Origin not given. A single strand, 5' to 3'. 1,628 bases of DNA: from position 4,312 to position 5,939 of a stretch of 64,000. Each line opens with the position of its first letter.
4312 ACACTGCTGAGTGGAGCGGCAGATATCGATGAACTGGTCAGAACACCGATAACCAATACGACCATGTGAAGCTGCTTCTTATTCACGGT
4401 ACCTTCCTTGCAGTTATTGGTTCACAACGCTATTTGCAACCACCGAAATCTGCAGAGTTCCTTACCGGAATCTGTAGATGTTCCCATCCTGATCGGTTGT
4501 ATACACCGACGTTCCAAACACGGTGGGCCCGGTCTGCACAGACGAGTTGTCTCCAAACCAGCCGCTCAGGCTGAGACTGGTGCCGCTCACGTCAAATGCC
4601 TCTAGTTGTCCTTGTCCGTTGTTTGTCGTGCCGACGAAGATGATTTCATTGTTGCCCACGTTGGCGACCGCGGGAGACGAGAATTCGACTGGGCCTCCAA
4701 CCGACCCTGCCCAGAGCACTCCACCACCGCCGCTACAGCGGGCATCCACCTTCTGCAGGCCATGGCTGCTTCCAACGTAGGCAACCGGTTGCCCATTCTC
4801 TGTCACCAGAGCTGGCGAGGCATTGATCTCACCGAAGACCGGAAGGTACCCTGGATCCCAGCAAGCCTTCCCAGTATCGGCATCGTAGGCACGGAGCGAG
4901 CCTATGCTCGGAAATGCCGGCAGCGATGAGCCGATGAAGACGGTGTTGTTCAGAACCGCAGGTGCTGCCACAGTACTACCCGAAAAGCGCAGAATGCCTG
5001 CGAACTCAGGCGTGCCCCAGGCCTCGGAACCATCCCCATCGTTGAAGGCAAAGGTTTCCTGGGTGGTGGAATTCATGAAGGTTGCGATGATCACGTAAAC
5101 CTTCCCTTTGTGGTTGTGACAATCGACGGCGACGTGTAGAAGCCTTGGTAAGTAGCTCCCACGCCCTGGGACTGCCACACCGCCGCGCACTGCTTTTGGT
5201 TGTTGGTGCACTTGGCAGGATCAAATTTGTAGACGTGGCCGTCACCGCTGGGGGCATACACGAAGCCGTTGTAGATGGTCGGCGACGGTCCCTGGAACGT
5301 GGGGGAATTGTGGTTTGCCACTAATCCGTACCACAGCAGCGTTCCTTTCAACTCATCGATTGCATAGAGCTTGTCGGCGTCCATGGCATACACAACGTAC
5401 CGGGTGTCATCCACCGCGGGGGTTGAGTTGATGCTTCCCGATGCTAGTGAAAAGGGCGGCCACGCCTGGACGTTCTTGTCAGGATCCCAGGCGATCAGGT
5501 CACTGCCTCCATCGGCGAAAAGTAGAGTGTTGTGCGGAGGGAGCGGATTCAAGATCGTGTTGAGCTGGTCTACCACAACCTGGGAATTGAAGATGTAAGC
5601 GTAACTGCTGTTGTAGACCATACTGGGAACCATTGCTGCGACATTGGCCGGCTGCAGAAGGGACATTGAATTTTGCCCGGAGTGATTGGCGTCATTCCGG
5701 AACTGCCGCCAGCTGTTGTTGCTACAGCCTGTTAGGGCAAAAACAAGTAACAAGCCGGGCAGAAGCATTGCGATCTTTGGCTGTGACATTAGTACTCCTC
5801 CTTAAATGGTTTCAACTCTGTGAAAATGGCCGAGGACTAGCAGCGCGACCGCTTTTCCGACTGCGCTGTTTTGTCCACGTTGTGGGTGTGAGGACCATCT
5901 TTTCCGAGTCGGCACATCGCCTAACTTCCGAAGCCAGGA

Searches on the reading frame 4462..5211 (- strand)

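Call 21: search_protein_families(library=pfam, max_evalue=0.001, proteins=[window:4462-5211:-])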
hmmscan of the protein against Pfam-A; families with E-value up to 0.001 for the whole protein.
window:4462-5211:- (249 aa): 2 families
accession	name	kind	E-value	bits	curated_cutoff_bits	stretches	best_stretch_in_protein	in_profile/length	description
PF13360.13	PQQ_2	-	3.3e-07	30.6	27.6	1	48-248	40-222/233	Outer membrane protein assembly factor BamB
PF13570.13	Beta-prop_ACSF4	-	0.00032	20.6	133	0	129-247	5-117/329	Beta-alanine-activating enzyme, beta-propeller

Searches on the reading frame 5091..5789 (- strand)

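Call 21: search_protein_families(library=pfam, max_evalue=0.001, proteins=[window:5091-5789:-])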
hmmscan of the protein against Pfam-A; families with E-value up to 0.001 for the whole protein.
window:5091-5789:- (232 aa): 2 families
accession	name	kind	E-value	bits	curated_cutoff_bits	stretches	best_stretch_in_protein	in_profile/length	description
PF13360.13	PQQ_2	-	3.1e-10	40.5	27.6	1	75-192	24-136/233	Outer membrane protein assembly factor BamB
PF13570.13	Beta-prop_ACSF4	-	8.7e-05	22.5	133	1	91-192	108-202/329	Beta-alanine-activating enzyme, beta-propeller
